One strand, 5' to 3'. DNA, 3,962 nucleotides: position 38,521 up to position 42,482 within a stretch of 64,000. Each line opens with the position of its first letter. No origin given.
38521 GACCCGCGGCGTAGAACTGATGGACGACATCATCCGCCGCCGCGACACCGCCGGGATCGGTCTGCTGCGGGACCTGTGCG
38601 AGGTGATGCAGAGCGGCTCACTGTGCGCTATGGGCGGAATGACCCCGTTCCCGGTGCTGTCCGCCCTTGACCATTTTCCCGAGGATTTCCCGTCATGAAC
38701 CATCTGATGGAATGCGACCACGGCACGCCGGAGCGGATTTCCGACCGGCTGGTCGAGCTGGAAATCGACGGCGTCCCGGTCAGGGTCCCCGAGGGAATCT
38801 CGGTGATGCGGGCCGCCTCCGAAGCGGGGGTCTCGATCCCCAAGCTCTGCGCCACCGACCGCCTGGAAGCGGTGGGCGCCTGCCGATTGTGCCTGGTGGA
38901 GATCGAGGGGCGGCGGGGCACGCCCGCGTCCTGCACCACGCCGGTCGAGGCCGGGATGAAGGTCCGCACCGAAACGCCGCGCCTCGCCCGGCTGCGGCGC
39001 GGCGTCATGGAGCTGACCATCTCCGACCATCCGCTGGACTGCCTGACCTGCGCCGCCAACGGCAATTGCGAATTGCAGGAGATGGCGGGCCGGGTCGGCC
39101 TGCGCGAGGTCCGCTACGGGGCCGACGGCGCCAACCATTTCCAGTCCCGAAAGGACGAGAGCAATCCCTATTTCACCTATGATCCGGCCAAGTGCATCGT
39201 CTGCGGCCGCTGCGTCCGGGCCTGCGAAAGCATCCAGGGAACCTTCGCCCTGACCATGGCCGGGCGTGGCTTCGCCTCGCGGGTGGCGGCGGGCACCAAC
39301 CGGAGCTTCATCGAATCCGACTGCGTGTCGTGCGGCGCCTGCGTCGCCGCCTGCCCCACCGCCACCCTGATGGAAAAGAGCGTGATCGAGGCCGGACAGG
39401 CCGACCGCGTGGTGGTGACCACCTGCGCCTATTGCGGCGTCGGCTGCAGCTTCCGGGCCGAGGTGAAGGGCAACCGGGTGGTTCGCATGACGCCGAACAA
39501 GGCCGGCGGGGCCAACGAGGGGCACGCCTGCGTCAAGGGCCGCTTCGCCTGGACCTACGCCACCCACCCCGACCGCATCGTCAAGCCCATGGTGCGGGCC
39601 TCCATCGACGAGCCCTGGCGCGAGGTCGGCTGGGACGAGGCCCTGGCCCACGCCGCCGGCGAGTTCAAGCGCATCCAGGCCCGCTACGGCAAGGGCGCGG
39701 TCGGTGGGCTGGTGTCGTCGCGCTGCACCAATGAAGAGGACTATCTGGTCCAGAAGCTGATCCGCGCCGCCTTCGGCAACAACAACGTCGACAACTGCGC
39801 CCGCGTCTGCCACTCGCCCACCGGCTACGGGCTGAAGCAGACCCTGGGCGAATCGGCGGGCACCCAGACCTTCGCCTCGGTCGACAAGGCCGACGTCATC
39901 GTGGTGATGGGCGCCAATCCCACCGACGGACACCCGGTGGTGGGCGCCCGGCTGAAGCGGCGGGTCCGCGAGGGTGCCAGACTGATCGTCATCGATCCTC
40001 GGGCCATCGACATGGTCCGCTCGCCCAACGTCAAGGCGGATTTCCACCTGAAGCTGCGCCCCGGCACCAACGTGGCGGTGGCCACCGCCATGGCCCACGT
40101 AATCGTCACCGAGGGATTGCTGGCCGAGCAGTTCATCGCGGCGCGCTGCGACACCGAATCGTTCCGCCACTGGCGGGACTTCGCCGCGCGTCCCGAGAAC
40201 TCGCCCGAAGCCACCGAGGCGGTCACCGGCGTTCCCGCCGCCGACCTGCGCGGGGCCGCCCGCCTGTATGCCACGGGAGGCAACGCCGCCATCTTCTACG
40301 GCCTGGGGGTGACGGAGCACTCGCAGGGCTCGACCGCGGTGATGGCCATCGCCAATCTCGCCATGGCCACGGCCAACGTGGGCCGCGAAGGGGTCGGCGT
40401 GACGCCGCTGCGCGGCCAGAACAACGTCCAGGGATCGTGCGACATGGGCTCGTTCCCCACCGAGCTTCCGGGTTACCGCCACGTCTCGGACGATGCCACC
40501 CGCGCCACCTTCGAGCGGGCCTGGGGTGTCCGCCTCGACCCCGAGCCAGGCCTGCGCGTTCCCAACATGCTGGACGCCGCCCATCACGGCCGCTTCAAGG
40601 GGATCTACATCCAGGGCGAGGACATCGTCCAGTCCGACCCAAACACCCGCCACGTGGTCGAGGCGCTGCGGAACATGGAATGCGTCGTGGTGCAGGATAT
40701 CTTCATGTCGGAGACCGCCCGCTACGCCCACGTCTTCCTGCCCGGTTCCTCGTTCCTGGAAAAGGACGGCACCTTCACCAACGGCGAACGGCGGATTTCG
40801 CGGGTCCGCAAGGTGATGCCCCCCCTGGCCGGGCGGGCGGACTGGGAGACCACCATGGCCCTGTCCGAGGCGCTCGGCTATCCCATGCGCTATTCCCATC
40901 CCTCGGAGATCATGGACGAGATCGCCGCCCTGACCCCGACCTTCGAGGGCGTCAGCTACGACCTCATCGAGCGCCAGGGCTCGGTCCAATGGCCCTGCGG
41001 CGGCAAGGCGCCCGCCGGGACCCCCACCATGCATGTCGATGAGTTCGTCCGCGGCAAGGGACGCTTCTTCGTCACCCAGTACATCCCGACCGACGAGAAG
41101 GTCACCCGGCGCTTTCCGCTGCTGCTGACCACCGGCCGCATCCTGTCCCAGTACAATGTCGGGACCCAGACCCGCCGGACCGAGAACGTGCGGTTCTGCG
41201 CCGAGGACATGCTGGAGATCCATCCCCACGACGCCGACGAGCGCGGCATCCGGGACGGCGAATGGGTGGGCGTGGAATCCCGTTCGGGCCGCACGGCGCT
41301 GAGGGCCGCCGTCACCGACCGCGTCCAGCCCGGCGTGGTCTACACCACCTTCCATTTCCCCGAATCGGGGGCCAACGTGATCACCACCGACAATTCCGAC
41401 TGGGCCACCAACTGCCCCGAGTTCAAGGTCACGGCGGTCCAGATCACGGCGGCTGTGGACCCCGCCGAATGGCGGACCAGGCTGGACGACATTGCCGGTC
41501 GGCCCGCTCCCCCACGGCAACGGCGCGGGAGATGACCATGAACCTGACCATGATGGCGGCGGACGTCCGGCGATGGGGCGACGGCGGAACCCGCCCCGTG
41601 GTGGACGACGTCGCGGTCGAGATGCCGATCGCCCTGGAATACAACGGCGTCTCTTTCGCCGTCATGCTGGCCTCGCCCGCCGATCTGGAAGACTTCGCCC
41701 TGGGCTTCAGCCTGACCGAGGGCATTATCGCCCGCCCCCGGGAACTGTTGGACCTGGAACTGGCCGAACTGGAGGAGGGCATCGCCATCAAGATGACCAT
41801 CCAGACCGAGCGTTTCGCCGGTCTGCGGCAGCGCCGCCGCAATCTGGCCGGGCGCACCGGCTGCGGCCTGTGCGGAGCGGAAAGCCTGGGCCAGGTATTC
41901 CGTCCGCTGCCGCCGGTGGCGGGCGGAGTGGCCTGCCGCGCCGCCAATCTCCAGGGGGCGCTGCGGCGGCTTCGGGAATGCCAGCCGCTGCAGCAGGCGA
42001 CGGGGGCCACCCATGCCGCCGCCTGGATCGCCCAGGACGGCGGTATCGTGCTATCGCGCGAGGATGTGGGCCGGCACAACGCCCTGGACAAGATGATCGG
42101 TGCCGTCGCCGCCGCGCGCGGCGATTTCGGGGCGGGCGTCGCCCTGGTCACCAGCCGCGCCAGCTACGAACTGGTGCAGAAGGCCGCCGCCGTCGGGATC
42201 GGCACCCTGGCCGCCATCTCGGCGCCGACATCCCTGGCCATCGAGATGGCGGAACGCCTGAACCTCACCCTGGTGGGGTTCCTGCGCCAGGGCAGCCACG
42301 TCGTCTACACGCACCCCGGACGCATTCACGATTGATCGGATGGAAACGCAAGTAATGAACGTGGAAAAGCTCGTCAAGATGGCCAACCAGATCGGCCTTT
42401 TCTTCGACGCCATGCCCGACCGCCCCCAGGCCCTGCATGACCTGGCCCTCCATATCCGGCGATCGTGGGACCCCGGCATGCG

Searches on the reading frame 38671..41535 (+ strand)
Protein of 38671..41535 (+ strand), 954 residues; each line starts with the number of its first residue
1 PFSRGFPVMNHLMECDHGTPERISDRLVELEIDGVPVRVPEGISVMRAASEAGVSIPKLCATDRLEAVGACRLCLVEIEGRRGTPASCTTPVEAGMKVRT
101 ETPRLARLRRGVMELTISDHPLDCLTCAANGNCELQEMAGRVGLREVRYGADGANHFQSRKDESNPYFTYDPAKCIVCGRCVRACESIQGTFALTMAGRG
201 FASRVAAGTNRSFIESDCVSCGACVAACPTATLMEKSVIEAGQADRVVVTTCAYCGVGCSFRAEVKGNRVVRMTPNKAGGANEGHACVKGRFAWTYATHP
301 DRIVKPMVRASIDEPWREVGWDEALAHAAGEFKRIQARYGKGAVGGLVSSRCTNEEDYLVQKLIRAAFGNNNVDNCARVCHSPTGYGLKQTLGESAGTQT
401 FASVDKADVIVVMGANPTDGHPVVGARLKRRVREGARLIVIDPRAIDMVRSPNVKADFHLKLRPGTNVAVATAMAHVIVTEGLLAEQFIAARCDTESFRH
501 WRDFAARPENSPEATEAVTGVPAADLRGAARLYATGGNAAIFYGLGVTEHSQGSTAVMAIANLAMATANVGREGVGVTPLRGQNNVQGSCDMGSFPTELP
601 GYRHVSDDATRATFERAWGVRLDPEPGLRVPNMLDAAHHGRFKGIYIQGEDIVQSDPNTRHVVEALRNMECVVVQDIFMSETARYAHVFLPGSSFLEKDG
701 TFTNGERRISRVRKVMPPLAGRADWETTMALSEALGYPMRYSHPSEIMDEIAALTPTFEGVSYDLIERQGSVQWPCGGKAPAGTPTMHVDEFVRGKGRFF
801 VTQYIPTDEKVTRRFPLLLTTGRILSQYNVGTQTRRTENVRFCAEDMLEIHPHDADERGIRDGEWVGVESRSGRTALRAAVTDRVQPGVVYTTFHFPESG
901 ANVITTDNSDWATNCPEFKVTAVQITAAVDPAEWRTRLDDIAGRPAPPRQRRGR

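Call 12: search_protein_families(library=pfam, proteins=[window:38671-41535:+], max_evalue=0.001)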
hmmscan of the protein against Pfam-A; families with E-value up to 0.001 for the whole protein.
window:38671-41535:+ (954 aa): 13 families
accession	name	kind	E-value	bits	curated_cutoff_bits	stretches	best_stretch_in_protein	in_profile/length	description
PF00384.28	Molybdopterin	-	5.9e-73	246.3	24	1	302-733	1-352/353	Molybdopterin oxidoreductase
PF01568.27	Molydop_binding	-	2.2e-30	105.4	26.8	1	817-922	1-110/110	Molydopterin dinucleotide binding domain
PF13510.11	Fer2_4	-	4.7e-24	84.7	22.8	1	26-102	2-81/82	2Fe-2S iron-sulfur cluster binding domain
PF04879.21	Molybdop_Fe4S4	-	1.8e-17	63.5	22.7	1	246-297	2-53/55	Molybdopterin oxidoreductase Fe4S4 domain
PF10588.14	NADH-G_4Fe-4S_3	-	1.5e-16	60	27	1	109-148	1-40/40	NADH-ubiquinone oxidoreductase-G iron-sulfur binding region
PF12838.12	Fer4_7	-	3.6e-08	34.2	27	1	174-231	1-51/52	4Fe-4S dicluster domain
PF12837.12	Fer4_6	-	7.4e-08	32.4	25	1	168-186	2-20/24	4Fe-4S binding domain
PF00037.32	Fer4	-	4.2e-07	29.9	21.1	2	213-231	3-21/24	4Fe-4S binding domain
PF13237.11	Fer4_10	-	1.7e-06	28.2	25.5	1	170-229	4-53/53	4Fe-4S dicluster domain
PF14697.11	Fer4_21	-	1.3e-05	25.7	35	1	171-231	4-54/59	4Fe-4S dicluster domain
PF13187.11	Fer4_9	-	9.8e-05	22.8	27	1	174-230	1-49/52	4Fe-4S dicluster domain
PF12797.12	Fer4_2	-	0.00055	20.2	24.5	0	215-230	7-22/22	4Fe-4S binding domain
PF13534.11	Fer4_17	-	0.00067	20.6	22.2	1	174-230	1-58/61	4Fe-4S dicluster domain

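Call 58: find_homologous_proteins(query=window:38671-41532:+, max_evalue=1e-50)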
Query window:38671-41532:+ (954 aa): 8000 proteins with E <= 1e-50 among 8000 candidates; the best 120 are listed.
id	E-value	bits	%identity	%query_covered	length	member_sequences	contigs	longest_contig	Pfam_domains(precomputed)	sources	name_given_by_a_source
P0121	0.0e+0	2119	96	99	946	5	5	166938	PF13510.12,PF10588.15,PF00384.28,PF12837.13,PF00037.33,PF01568.28,PF12838.13,PF13237.12,PF04879.22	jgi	jgi:formate dehydrogenase major subunit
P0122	0.0e+0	1718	77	98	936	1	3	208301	PF14697.12,PF13510.12,PF10588.15,PF00384.28,PF00037.33,PF01568.28,PF12838.13,PF04879.22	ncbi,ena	-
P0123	0.0e+0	1702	78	97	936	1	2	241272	PF14697.12,PF13510.12,PF10588.15,PF00384.28,PF00037.33,PF01568.28,PF12838.13,PF04879.22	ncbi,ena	-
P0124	0.0e+0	1701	77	97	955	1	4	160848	PF14697.12,PF13510.12,PF10588.15,PF00384.28,PF00037.33,PF01568.28,PF12838.13,PF13237.12,PF04879.22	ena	-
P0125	0.0e+0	1693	76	97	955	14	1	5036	PF14697.12,PF13510.12,PF10588.15,PF00384.28,PF00037.33,PF01568.28,PF12838.13,PF13237.12,PF04879.22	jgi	jgi:formate dehydrogenase major subunit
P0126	0.0e+0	1693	76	98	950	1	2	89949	PF14697.12,PF13510.12,PF10588.15,PF00384.28,PF12837.13,PF00037.33,PF01568.28,PF12838.13,PF13237.12,PF04879.22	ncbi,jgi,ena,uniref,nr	ncbi:formate dehydrogenase subunit alpha [Noviherbaspirillum sp.]|jgi:formate dehydrogenase major su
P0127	0.0e+0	1693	77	98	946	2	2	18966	PF14697.12,PF13510.12,PF10588.15,PF00384.28,PF00037.33,PF01568.28,PF12838.13,PF13237.12,PF04879.22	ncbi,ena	-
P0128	0.0e+0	1691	76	98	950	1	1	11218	PF14697.12,PF13510.12,PF10588.15,PF00384.28,PF12837.13,PF00037.33,PF01568.28,PF12838.13,PF13237.12,PF04879.22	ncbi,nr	ncbi:MAG TPA: formate dehydrogenase subunit alpha [Noviherbaspirillum sp.]|nr:formate dehydrogenase 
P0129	0.0e+0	1691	76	97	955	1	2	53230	PF14697.12,PF13510.12,PF10588.15,PF00384.28,PF00037.33,PF01568.28,PF12838.13,PF22117.3,PF13237.12,PF04879.22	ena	-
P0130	0.0e+0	1691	76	98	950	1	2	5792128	PF14697.12,PF13510.12,PF10588.15,PF00384.28,PF12837.13,PF00037.33,PF01568.28,PF12838.13,PF13237.12,PF04879.22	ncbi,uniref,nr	ncbi:formate dehydrogenase subunit alpha [Herbaspirillum sp. ST 5-3]|uniref:formate dehydrogenase su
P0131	0.0e+0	1690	76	97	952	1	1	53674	PF14697.12,PF13510.12,PF10588.15,PF00384.28,PF12837.13,PF00037.33,PF01568.28,PF12838.13,PF13237.12,PF04879.22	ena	-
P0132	0.0e+0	1687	77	97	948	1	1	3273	PF13510.12,PF10588.15,PF00384.28,PF12837.13,PF00037.33,PF01568.28,PF12838.13,PF22117.3,PF13237.12,PF04879.22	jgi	jgi:formate dehydrogenase major subunit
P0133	0.0e+0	1687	75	97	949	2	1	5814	PF13510.12,PF10588.15,PF00384.28,PF12837.13,PF00037.33,PF01568.28,PF12838.13,PF13237.12,PF04879.22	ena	-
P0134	0.0e+0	1686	75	98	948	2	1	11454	PF14697.12,PF13510.12,PF10588.15,PF00384.28,PF00037.33,PF01568.28,PF12838.13,PF22117.3,PF13237.12,PF04879.22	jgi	jgi:formate dehydrogenase major subunit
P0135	0.0e+0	1686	75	98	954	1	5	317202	PF13510.12,PF10588.15,PF00384.28,PF00037.33,PF01568.28,PF12838.13,PF13237.12,PF04879.22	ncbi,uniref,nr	ncbi:formate dehydrogenase subunit alpha [Pandoraea nosoerga]|uniref:Formate dehydrogenase subunit a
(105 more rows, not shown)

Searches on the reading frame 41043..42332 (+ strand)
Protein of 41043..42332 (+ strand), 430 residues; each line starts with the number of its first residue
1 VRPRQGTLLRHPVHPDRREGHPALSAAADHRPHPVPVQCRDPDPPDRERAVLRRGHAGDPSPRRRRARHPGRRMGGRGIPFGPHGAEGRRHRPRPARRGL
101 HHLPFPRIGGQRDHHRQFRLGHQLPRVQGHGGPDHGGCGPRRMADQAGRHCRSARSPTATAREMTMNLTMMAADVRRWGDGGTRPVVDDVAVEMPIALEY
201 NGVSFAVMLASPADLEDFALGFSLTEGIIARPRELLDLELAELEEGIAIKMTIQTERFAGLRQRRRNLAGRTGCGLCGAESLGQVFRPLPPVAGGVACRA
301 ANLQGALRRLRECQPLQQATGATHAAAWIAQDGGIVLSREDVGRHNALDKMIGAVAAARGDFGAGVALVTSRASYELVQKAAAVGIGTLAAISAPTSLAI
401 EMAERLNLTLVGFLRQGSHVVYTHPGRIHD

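Call 61: search_protein_families(library=pfam, proteins=[window:41043-42332:+], max_evalue=0.01)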
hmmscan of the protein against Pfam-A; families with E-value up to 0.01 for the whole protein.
window:41043-42332:+ (430 aa): 1 family
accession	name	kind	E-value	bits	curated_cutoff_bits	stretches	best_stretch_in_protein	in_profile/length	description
PF02634.21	FdhD-NarQ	-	1.5e-72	244.6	27.2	1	191-428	1-236/237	FdhD/NarQ family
